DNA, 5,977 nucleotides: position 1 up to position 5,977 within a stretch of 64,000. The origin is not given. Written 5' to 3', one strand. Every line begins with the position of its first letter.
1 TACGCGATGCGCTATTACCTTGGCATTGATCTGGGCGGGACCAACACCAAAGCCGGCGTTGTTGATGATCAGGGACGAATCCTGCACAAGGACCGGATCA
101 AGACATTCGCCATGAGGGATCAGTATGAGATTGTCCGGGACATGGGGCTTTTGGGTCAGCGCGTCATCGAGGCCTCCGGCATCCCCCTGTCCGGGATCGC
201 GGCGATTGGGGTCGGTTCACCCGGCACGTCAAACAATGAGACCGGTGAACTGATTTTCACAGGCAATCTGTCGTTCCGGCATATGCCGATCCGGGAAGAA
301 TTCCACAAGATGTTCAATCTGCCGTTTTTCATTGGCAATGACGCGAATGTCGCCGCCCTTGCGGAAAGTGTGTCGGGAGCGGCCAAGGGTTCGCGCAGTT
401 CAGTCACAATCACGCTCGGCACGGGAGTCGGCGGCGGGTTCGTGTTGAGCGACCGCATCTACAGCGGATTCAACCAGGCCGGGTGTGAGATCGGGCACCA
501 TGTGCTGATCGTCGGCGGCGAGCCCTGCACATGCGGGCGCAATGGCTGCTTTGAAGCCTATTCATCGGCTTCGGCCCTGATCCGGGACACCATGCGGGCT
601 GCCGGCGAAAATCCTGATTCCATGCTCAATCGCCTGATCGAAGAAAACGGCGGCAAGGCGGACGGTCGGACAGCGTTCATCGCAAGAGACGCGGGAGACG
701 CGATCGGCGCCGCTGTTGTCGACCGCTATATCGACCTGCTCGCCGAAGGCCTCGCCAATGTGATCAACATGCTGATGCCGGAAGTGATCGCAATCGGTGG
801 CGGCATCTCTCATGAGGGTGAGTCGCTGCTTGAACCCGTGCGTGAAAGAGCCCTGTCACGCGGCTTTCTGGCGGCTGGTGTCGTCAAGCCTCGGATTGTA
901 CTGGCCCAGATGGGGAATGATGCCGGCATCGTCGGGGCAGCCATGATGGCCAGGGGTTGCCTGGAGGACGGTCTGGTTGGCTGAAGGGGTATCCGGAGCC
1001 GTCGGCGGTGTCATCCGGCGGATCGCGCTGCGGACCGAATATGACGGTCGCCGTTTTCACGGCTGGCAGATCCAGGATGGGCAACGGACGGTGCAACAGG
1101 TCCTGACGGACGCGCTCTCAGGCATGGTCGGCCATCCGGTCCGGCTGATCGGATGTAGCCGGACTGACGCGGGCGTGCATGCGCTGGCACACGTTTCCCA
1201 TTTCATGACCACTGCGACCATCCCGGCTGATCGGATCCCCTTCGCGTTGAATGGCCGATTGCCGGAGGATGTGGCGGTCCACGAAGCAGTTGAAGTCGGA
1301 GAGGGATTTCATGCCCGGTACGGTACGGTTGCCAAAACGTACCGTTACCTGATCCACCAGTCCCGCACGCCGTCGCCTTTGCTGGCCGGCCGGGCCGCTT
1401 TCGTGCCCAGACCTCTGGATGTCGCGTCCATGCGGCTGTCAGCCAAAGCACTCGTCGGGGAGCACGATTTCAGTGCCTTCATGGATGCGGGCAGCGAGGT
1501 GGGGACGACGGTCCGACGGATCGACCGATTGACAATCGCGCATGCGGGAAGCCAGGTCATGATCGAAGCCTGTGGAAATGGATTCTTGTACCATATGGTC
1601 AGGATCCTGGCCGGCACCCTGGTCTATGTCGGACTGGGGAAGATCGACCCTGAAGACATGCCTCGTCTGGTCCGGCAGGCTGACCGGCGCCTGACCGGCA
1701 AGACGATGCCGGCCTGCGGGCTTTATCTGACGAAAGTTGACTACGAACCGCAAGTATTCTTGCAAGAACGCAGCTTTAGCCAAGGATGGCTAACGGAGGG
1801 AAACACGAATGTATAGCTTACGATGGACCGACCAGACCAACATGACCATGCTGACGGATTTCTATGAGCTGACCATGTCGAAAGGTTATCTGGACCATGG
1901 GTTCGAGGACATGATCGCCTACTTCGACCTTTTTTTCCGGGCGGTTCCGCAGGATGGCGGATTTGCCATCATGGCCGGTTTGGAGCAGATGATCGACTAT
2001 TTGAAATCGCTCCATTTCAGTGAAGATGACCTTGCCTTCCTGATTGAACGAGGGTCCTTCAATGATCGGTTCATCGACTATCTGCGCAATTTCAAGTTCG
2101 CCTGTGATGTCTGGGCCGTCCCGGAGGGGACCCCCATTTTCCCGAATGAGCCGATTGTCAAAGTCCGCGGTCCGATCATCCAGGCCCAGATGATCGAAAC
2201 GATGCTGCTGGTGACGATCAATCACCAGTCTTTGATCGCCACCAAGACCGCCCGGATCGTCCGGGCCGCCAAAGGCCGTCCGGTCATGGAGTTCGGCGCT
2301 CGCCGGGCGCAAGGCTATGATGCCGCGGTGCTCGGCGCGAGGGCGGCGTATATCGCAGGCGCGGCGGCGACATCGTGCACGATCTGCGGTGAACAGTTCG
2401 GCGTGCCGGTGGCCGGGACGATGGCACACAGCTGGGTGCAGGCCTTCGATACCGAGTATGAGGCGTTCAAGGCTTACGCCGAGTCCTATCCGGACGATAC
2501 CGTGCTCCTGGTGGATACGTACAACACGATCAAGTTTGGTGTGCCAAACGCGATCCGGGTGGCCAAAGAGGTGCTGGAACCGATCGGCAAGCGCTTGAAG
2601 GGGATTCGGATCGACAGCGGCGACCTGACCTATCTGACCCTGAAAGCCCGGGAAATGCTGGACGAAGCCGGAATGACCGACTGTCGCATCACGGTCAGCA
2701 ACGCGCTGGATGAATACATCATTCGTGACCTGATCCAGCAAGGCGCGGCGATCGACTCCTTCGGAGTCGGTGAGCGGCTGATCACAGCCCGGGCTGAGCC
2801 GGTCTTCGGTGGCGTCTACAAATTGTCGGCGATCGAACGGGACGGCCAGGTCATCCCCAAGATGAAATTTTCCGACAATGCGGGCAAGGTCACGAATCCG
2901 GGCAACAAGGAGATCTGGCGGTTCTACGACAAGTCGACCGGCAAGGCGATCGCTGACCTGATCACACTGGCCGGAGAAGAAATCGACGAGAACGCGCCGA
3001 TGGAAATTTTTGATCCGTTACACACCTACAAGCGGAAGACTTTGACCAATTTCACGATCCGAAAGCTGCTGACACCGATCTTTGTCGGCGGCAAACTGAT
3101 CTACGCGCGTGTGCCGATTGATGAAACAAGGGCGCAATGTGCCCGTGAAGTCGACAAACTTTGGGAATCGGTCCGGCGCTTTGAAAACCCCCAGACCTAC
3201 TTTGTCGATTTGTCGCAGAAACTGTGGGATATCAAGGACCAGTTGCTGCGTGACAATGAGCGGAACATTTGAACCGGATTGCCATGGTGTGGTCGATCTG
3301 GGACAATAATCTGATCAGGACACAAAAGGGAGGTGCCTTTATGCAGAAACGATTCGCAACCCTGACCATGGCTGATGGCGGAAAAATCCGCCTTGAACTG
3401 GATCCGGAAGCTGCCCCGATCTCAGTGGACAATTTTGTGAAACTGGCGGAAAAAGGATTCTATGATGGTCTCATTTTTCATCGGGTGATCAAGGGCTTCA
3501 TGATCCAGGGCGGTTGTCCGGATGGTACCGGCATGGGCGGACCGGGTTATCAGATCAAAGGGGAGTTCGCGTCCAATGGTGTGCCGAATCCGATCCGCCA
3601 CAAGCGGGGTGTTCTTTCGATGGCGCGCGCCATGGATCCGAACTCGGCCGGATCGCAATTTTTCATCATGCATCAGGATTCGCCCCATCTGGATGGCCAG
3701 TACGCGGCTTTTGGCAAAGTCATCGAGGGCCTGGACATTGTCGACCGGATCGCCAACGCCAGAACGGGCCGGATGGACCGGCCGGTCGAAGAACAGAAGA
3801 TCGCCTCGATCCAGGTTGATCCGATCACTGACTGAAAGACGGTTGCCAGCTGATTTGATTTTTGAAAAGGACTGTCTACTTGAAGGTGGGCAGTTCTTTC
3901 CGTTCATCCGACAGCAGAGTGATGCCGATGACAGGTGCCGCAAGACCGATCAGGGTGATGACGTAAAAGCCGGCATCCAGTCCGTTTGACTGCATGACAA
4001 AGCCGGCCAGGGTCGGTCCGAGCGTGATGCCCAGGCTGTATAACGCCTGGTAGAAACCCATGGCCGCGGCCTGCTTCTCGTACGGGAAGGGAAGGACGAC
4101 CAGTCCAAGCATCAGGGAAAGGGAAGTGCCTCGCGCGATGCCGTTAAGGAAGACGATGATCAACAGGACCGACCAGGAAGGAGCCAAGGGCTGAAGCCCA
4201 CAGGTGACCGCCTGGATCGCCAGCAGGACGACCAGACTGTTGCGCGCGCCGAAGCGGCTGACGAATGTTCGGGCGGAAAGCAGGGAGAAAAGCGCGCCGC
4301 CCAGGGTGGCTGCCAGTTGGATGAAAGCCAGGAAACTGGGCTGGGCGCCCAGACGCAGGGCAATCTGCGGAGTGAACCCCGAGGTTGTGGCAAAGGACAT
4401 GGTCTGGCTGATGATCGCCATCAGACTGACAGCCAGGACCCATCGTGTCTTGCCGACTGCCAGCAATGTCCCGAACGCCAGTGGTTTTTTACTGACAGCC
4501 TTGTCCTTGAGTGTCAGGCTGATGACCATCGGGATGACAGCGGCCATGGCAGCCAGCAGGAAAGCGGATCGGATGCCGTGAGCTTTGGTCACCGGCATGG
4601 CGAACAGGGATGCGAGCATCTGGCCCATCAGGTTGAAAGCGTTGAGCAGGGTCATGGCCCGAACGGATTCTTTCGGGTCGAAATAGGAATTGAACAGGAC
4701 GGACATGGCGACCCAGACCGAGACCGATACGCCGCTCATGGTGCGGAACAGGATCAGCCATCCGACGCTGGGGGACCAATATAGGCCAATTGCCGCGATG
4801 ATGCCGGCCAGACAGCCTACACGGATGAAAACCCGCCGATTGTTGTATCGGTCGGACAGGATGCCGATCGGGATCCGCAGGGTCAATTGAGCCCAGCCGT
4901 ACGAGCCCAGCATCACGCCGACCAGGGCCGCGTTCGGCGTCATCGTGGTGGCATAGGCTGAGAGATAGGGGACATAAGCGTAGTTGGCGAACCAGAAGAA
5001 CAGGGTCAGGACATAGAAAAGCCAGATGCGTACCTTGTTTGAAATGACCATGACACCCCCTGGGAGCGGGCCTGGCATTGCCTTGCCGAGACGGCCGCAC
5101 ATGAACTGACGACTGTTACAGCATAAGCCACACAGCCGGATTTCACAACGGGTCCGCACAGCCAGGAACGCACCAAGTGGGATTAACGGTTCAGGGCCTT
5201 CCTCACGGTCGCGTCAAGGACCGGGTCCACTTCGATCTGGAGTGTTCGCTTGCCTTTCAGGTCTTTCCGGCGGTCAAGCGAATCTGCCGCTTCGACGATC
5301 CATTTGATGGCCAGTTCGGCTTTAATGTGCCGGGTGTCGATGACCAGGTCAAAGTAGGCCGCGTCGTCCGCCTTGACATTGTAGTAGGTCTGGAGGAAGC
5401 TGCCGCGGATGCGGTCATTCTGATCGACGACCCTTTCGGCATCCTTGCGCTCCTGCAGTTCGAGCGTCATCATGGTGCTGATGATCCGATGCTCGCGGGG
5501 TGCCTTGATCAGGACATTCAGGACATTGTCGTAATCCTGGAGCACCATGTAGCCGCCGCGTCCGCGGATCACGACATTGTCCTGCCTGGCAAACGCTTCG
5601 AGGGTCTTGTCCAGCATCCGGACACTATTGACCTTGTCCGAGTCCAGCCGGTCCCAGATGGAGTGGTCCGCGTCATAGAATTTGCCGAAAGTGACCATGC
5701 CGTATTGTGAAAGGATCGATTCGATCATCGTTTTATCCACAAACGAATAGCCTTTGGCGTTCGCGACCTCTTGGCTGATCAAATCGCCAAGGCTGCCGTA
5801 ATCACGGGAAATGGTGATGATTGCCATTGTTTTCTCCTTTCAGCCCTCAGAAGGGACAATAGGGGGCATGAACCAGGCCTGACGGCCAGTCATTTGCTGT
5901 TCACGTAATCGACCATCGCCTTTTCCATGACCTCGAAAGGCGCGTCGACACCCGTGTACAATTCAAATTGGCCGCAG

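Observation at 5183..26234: Three glycyl-radical enzymes, two activases, two ROK/ASKHA kinase-like proteins and a sugar ABC importer in ~20 kb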

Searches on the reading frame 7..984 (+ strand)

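Call 22: search_protein_families(library=pfam, proteins=[window:7-984:+])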
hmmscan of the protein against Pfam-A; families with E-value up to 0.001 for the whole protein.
window:7-984:+ (325 aa): 3 families
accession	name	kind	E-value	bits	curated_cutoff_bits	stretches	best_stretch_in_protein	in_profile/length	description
PF00480.26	ROK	-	8.6e-59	199.9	22.9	1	4-316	1-292/294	ROK family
PF00370.27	FGGY_N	-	2.7e-06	27.6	28.8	1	3-71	1-77/245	FGGY family of carbohydrate kinases, N-terminal domain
PF01869.26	BcrAD_BadFG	-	0.00094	19.2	31.5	1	5-78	1-76/271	BadF/BadG/BcrA/BcrD ATPase family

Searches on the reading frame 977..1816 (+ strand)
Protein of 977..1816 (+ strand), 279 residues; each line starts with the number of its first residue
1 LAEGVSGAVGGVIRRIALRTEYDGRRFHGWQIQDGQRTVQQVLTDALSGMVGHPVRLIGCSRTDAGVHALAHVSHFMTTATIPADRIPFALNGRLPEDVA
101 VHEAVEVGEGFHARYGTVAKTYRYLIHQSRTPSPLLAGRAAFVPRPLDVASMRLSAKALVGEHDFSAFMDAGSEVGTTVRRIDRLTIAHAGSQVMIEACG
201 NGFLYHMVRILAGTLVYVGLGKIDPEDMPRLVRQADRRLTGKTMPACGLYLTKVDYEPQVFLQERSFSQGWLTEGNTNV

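Call 22: search_protein_families(library=pfam, proteins=[window:977-1816:+])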
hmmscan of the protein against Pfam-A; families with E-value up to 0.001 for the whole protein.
window:977-1816:+ (279 aa): 1 family
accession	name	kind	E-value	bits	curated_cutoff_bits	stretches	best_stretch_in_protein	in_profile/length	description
PF01416.25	PseudoU_synth_1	-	1.4e-43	148.2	23.3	2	156-257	2-108/108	tRNA pseudouridine synthase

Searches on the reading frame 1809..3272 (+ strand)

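Call 22: search_protein_families(library=pfam, proteins=[window:1809-3272:+])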
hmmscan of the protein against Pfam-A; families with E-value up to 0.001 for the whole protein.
window:1809-3272:+ (487 aa): 4 families
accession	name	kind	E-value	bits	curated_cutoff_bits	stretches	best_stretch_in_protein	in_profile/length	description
PF17767.7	NAPRTase_N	-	2e-36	125.5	32.6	1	14-138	1-125/125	Nicotinate phosphoribosyltransferase (NAPRTase) N-terminal domain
PF17956.6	NAPRTase_C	-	4.9e-36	124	23.3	1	367-476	2-111/111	Nicotinate phosphoribosyltransferase C-terminal domain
PF04095.22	NAPRTase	-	5.3e-06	26.8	20.8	1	159-349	3-203/239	Nicotinate phosphoribosyltransferase (NAPRTase) family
PF02749.22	QRPTase_N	-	1.6e-05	25.4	27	1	97-141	39-82/82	Quinolinate phosphoribosyl transferase, N-terminal domain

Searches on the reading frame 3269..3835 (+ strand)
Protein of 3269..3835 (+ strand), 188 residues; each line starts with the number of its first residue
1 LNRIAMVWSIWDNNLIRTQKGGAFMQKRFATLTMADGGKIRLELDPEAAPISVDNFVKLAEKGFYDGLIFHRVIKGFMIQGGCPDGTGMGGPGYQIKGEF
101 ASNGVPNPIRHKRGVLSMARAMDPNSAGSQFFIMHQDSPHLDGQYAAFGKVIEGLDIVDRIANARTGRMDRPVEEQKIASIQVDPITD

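Call 22: search_protein_families(library=pfam, proteins=[window:3269-3835:+])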
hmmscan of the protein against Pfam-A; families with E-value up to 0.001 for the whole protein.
window:3269-3835:+ (188 aa): 1 family
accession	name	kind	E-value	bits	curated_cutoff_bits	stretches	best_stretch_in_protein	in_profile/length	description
PF00160.26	Pro_isomerase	-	4.3e-50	170.5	21.7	1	31-183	3-159/159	Cyclophilin type peptidyl-prolyl cis-trans isomerase/CLD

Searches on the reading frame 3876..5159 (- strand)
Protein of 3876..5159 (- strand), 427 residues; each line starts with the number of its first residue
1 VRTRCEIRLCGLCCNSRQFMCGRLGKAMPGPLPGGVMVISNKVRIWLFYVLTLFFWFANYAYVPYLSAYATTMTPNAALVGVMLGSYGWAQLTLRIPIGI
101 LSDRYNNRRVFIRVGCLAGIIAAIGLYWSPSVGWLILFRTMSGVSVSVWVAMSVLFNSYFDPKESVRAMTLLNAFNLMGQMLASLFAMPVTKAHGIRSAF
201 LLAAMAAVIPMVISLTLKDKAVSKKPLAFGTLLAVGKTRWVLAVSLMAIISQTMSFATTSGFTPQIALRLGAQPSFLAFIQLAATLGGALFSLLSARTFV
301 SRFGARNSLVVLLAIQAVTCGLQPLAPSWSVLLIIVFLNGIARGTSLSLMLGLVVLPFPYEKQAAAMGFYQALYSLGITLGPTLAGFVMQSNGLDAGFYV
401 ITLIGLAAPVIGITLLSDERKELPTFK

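Call 3: search_protein_families(library=pfam, proteins=[window:3876-5159:-])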
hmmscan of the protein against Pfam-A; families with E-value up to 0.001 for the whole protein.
window:3876-5159:- (427 aa): 2 families
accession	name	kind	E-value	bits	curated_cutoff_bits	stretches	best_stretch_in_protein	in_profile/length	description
PF07690.21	MFS_1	-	3.5e-43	148.3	33.4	2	49-252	2-219/347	Major Facilitator Superfamily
PF12832.13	MFS_1_like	-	2.5e-08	33.8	25.2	1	51-398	6-371/373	MFS_1 like family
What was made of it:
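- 3876..5159 (-): MFS transporter at the end of the GRE1 gene string. Membership of the cluster is uncertain. PF07690 (call 3).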

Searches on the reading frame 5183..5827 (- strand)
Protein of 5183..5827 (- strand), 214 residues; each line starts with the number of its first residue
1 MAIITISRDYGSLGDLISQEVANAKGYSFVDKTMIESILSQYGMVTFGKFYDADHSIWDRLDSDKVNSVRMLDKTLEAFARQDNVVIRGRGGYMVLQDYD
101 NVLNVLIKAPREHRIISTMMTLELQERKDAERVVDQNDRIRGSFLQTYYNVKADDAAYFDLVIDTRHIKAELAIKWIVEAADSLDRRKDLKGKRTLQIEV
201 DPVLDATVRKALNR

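Call 3: search_protein_families(library=pfam, proteins=[window:5183-5827:-])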
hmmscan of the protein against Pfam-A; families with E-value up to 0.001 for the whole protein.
window:5183-5827:- (214 aa): 1 family
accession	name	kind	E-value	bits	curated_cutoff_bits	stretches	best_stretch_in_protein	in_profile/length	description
PF13189.12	Cytidylate_kin2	-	7.5e-31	108.1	28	1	3-167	1-176/176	Cytidylate kinase-like family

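Call 37: search_protein_families(library=ncbifam, proteins=[window:5183-5827:-], max_evalue=0.01)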
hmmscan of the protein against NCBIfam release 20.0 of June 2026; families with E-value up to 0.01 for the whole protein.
window:5183-5827:- (214 aa): 1 family
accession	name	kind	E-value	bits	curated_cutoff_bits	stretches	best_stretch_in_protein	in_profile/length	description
TIGR02173.1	cyt_kin_arch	equivalog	2e-08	34.4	102.1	1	3-178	2-165/169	(d)CMP kinase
